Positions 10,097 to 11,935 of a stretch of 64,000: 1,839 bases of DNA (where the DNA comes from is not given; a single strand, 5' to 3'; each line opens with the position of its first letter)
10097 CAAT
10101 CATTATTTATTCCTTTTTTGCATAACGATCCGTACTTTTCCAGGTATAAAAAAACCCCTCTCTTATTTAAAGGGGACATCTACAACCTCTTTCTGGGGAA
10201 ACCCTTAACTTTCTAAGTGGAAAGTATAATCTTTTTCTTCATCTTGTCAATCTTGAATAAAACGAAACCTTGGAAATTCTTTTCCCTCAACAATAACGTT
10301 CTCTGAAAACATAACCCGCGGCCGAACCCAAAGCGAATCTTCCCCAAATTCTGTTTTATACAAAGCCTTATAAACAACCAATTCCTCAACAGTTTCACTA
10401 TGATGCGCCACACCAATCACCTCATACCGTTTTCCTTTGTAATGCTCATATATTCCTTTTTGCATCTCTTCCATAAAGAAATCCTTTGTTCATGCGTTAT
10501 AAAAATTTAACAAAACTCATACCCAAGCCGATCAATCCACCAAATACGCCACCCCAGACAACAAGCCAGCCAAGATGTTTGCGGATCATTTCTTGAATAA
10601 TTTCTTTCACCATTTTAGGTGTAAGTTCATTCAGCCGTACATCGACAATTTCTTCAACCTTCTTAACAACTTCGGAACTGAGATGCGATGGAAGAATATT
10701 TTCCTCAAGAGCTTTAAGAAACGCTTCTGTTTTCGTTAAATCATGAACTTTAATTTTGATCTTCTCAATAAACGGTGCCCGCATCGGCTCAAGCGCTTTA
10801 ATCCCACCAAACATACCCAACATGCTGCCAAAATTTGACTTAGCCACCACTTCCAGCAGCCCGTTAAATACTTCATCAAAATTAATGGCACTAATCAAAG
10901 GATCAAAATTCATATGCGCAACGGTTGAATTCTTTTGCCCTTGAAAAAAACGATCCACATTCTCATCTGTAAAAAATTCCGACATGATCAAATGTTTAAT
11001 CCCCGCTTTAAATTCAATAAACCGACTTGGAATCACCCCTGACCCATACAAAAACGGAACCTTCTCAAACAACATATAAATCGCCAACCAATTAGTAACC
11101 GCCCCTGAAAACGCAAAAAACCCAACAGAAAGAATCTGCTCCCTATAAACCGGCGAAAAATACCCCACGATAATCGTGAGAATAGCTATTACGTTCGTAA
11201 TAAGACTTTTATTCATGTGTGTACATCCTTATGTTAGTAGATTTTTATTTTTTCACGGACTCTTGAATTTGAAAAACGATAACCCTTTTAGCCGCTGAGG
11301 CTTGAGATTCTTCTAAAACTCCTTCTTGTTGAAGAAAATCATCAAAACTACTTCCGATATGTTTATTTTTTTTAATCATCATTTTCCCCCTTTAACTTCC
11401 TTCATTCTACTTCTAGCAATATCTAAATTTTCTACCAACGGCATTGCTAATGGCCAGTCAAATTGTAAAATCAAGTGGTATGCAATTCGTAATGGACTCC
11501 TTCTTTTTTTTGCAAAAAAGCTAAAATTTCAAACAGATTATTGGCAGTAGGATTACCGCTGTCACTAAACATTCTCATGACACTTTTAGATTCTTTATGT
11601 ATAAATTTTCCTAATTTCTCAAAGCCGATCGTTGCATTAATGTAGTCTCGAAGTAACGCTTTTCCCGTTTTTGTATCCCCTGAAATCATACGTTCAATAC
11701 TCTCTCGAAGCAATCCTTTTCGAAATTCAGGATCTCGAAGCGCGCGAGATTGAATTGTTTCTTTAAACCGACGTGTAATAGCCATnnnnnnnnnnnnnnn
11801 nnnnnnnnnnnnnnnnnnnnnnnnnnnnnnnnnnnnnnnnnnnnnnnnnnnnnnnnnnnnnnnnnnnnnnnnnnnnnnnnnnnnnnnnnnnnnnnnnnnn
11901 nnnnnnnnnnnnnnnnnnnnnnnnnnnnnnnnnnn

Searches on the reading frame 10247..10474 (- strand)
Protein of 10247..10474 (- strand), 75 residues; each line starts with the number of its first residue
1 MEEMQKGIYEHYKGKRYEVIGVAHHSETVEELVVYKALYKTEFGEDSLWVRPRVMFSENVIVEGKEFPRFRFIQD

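Call 16: search_protein_families(library=pfam, proteins=[window:10247-10474:-], max_evalue=0.01)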
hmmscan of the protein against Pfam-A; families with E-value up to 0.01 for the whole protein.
window:10247-10474:- (75 aa): 1 family
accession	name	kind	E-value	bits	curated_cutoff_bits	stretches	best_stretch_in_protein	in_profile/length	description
PF07866.17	DUF1653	-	1.8e-25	89.5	23.5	1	7-71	1-61/62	Protein of unknown function (DUF1653)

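Call 81: find_encoding_contigs(protein=window:10247-10474:-, flank=6000, max_places=10)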
Protein window:10247-10474:- (75 aa): 1 contig read that carries it; 1 place shown.
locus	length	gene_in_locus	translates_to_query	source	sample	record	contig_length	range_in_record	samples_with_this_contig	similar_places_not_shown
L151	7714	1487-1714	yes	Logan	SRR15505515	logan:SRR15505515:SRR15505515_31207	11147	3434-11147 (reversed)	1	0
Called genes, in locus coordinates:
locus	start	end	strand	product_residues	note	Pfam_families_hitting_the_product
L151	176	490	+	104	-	-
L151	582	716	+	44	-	-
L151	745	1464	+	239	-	PF04286:DUF445 (weak)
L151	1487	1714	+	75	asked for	PF07866:DUF1653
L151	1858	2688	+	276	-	PF13509:S1_2, PF17783:WHD_CvfB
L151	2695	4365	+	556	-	PF28550:DUF8436, PF01266:DAO (faint), PF03486:HI0933_like, PF21688:FAD-depend_C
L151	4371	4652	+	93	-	PF06865:Ppnp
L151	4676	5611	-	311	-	PF16697:Yop-YscD_cpl, PF00498:FHA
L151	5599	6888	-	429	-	PF13365:Trypsin_2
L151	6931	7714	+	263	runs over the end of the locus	PF05430:Methyltransf_30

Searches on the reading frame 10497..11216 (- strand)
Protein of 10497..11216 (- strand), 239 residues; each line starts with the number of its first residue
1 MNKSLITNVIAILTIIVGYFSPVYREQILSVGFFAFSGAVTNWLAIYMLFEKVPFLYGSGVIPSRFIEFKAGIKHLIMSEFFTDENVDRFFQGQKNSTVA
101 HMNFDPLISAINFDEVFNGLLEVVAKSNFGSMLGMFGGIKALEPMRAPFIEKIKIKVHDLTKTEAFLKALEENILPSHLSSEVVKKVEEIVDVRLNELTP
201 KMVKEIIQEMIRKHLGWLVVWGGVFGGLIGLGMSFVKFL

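Call 16: search_protein_families(library=pfam, proteins=[window:10497-11216:-], max_evalue=0.01)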
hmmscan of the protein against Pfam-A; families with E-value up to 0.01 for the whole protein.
window:10497-11216:- (239 aa): 1 family
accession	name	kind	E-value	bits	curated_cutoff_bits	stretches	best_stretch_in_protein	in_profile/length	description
PF04286.17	DUF445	-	9.9e-13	49.2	33.8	2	178-236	306-364/368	Protein of unknown function (DUF445)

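Call 35: find_homologous_proteins(query=window:10497-11216:-, max_evalue=1e-20)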
Query window:10497-11216:- (239 aa): 8000 proteins with E <= 1e-20 among 8000 candidates; the best 120 are listed.
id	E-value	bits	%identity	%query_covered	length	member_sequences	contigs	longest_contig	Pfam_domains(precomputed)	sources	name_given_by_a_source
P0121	2.0e-150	517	100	100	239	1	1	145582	PF04286.18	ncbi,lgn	-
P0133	2.3e-121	422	81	99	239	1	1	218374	PF04286.18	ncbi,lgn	-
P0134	2.8e-112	392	72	99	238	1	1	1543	PF04286.18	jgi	-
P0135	4.0e-112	392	73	100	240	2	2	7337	PF04286.18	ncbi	-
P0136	2.7e-110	386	72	99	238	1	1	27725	PF04286.18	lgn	-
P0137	2.3e-109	383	73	99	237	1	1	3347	PF04286.18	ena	-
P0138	1.4e-108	380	70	98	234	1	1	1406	PF04286.18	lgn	-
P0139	8.3e-107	374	72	98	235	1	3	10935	PF04286.18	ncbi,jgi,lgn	ncbi:MAG: uncharacterized membrane protein YheB (UPF0754 family) [Lysobacterales bacterium]|jgi:unch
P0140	2.2e-106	373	70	99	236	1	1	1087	PF04286.18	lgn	-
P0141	4.1e-106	372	70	99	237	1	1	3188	PF04286.18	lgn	-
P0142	4.2e-106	372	68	99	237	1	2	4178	PF04286.18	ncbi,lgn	-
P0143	4.5e-106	372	70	99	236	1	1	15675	PF04286.18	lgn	-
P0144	4.6e-106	372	70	99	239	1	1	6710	PF04286.18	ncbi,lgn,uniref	ncbi:FIG01058172: hypothetical protein [hydrothermal vent metagenome]|uniref:DUF445 domain-containin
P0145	1.4e-104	367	67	99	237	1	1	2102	PF04286.18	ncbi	-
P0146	2.8e-104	366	69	99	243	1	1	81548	PF04286.18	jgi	jgi:uncharacterized membrane protein YheB (UPF0754 family)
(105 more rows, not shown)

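Call 36: find_encoding_contigs(protein=P0133, flank=8000, max_places=4)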
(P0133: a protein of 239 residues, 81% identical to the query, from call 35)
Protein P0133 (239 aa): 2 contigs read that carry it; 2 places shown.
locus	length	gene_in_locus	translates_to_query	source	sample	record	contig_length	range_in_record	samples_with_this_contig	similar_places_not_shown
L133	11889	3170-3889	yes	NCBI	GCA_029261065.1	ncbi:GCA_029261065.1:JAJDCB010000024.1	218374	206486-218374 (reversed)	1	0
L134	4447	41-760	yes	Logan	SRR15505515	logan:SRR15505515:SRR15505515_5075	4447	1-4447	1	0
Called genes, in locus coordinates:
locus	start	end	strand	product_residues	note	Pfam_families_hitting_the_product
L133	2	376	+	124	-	?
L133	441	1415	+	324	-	PF10672:Methyltrans_SAM, PF03602:Cons_hypoth95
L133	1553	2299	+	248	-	PF05721:PhyH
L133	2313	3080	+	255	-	PF05711:TylF, PF13578:Methyltransf_24 (weak)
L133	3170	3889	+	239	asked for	PF04286:DUF445 (weak)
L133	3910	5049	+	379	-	PF22020:RlmL_1st, PF02926:THUMP, PF05175:MTS (faint), PF01170:UPF0020, PF13847:Methyltransf_31 (faint)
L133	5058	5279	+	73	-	PF07866:DUF1653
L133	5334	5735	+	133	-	-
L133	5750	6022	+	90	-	PF11084:DUF2621 (weak)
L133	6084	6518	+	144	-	PF08327:AHSA1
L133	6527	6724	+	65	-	PF04102:SlyX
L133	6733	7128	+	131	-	PF00462:Glutaredoxin, PF13417:GST_N_3, PF13409:GST_N_2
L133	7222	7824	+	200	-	PF04445:SAM_MT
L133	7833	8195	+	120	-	PF00072:Response_reg (weak)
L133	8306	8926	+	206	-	PF00929:RNase_T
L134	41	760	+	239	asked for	PF04286:DUF445 (weak)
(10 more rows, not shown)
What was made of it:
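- The closest relative found, with 81% identity in the DUF445 neighbour, has different genes at that position (call 36).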

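Call 37: find_encoding_contigs(protein=P0136, flank=8000, max_places=3)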
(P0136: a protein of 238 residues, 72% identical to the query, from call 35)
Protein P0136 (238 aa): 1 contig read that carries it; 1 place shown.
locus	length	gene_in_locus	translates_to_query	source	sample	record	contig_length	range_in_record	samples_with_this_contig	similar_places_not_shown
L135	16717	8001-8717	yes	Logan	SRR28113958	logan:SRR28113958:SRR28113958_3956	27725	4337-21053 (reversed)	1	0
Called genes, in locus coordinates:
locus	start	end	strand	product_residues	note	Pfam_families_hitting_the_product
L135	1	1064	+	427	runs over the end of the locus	PF00202:Aminotran_3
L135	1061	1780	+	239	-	PF00535:Glycos_transf_2, PF13641:Glyco_tranf_2_3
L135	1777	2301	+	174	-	-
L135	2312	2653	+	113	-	PF18924:DUF5674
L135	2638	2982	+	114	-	-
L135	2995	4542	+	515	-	PF26314:MptA_B_family (weak)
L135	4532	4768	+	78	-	-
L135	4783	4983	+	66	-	PF04102:SlyX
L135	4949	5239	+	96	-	PF01713:Smr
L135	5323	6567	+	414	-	PF13174:TPR_6 (faint), PF13432:TPR_16 (faint), PF00515:TPR_1 (faint), PF07719:TPR_2 (faint)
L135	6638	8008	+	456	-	PF13173:AAA_14, PF13635:DUF4143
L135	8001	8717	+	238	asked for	PF04286:DUF445 (weak)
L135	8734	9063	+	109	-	PF20584:DUF6787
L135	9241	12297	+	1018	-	-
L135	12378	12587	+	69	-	PF04255:DUF433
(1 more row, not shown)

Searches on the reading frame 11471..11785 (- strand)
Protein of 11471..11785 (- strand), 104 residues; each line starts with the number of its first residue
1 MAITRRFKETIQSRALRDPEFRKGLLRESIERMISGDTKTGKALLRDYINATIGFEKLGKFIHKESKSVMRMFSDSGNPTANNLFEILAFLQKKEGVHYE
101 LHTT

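Call 15: find_encoding_contigs(protein=window:11471-11785:-, flank=6000, max_places=10)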
Protein window:11471-11785:- (104 aa): 1 contig read that carries it; 1 place shown.
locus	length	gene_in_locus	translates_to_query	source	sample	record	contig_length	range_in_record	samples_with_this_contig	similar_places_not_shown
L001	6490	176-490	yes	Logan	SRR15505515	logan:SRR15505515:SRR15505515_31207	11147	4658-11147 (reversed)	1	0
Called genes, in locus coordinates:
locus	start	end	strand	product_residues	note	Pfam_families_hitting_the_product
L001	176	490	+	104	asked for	-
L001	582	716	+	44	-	-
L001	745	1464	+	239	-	PF04286:DUF445 (weak)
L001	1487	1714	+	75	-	PF07866:DUF1653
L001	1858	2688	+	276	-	PF13509:S1_2, PF17783:WHD_CvfB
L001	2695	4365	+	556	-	PF28550:DUF8436, PF01266:DAO (faint), PF03486:HI0933_like, PF21688:FAD-depend_C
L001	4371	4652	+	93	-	PF06865:Ppnp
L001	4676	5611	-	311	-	PF16697:Yop-YscD_cpl, PF00498:FHA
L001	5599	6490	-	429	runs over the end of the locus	PF13365:Trypsin_2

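Call 16: search_protein_families(library=pfam, proteins=[window:11471-11785:-], max_evalue=0.01)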
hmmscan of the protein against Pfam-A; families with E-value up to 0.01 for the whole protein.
window:11471-11785:- (104 aa): 0 families

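Call 22: find_homologous_proteins(query=window:11471-11785:-, max_evalue=0.00001)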
Query window:11471-11785:- (104 aa): 990 proteins with E <= 0.00001 among 992 candidates; the best 120 are listed.
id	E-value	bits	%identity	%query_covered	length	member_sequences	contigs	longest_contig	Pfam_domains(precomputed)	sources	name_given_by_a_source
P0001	7.4e-61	220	100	100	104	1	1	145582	-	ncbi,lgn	-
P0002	1.4e-45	171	77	100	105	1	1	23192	-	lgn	-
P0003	2.5e-45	170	75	100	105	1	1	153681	-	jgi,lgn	-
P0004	1.3e-44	168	74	100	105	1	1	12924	-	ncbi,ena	-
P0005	7.6e-44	165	75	100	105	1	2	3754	-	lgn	-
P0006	8.0e-44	165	72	100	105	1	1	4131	-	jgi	jgi:hypothetical protein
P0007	9.1e-44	165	73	100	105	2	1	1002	-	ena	-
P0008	1.3e-43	165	76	97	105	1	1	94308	-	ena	-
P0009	1.3e-43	165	74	99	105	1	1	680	-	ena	-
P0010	1.3e-43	165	73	100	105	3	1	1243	-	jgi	jgi:DNA-binding phage protein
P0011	1.7e-43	164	74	98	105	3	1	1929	-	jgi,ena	-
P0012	2.1e-43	164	72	100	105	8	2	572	-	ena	-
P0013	2.6e-43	164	74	100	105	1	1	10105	-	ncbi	-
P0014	4.9e-43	163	72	100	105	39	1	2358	-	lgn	-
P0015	4.9e-43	163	74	100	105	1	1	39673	-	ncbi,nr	ncbi:MAG: transcriptional regulator [Candidatus Omnitrophica bacterium]|nr:transcriptional regulator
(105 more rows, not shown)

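Call 23: find_encoding_contigs(protein=P0003, flank=3000, max_places=3)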
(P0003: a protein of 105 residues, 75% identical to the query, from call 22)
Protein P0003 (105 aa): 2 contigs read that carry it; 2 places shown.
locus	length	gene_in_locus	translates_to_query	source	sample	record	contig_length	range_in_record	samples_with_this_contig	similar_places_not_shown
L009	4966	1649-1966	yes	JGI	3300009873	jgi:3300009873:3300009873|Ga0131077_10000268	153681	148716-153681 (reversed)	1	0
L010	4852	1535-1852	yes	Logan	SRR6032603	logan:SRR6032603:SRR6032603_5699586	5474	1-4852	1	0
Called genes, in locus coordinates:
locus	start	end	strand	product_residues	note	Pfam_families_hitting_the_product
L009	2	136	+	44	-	?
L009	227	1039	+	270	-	-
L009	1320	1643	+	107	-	-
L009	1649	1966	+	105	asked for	-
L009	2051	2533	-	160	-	PF19670:DUF6173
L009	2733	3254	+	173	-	PF07275:ArdA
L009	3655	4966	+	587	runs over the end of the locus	PF10592:AIPR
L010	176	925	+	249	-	-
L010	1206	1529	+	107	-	-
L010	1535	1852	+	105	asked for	-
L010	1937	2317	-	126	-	PF19670:DUF6173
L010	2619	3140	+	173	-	PF07275:ArdA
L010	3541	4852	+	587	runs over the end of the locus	PF10592:AIPR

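Call 24: find_encoding_contigs(protein=P0002, flank=3000, max_places=3)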
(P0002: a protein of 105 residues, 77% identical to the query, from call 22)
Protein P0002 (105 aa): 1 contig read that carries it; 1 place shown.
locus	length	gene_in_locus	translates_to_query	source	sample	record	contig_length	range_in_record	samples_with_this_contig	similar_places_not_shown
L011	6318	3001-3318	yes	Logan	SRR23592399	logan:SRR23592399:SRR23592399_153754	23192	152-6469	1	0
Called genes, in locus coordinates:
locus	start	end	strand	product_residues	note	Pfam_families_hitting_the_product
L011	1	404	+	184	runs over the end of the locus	?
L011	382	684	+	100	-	PF06412:TraD (weak)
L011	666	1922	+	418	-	PF03432:Relaxase (weak), PF11843:DUF3363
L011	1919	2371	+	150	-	-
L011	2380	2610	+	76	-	-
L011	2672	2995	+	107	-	-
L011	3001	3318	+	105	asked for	-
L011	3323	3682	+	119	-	-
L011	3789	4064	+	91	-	PF09954:DUF2188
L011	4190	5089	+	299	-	PF03796:DnaB_C, PF06745:ATPase, PF13481:AAA_25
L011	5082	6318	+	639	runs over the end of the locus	PF12969:DUF3857, PF01841:Transglut_core (weak)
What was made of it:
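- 11471..11785 (-): Context: orphan HTH antidote gene (104 aa). Homologues have a 107-aa toxin gene 5 nt upstream (calls 23, 24).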

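Call 26: list_cluster_members(proteins=[window:11471-11785:-, window:10497-11216:-, window:13031-14584:-, window:11857-12039:+, window:11245-11382:-, window:12449-12595:-, window:12099-12191:-, window:14621-14914:-, window:12689-12907:+])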
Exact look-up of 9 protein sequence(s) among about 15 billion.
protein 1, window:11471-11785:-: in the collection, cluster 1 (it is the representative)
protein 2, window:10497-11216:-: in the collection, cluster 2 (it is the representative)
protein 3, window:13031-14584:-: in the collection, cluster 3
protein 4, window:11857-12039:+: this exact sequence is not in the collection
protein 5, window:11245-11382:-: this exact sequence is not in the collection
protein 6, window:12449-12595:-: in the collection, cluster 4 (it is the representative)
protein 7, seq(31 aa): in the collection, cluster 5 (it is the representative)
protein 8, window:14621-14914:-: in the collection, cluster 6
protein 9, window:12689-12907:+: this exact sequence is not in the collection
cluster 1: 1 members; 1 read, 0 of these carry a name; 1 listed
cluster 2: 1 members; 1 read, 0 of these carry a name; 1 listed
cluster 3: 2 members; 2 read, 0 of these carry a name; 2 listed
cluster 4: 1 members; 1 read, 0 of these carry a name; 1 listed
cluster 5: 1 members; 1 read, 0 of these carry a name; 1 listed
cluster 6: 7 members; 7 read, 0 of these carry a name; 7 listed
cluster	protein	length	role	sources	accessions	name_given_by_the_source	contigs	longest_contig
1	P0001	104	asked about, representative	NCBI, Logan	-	-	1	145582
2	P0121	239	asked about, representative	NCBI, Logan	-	-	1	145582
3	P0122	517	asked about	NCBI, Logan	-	-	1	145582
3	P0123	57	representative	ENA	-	-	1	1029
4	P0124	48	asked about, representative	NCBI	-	-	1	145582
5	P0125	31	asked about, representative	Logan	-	-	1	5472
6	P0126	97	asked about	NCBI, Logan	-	-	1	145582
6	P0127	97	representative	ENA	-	-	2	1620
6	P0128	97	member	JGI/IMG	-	-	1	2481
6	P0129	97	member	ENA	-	-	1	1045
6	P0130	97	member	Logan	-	-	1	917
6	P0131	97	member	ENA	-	-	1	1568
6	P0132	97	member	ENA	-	-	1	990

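Call 65: search_protein_families(library=ncbifam, proteins=[window:11471-11785:-], max_evalue=1)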
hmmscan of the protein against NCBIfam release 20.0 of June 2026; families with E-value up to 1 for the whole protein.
window:11471-11785:- (104 aa): 0 families
